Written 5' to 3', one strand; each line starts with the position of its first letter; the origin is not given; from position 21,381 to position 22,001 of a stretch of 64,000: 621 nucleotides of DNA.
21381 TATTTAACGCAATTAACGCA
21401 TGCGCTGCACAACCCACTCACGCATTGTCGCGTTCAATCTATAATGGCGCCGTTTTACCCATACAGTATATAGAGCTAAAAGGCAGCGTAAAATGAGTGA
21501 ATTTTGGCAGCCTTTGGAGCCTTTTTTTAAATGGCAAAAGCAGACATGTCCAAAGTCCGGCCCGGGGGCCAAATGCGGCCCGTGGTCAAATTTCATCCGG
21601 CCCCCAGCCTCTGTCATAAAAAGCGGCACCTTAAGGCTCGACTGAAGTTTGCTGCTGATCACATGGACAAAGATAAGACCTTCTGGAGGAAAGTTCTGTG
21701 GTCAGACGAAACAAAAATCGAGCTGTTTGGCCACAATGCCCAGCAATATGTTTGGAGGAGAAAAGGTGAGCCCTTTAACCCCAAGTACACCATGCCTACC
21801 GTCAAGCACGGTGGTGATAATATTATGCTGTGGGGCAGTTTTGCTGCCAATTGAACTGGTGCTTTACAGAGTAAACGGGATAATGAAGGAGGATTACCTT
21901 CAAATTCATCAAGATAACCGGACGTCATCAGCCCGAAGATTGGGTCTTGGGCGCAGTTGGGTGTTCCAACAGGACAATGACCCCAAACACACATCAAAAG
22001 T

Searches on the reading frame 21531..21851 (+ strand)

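Call 22: search_protein_families(library=pfam, max_evalue=1, proteins=[window:21531-21851:+])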
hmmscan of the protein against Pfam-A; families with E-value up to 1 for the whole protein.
seq(107 aa): 1 family
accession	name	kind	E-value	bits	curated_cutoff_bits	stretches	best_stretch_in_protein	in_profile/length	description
PF01498.24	HTH_Tnp_Tc3_2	-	0.085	13.6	31.5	1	30-46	56-72/72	Transposase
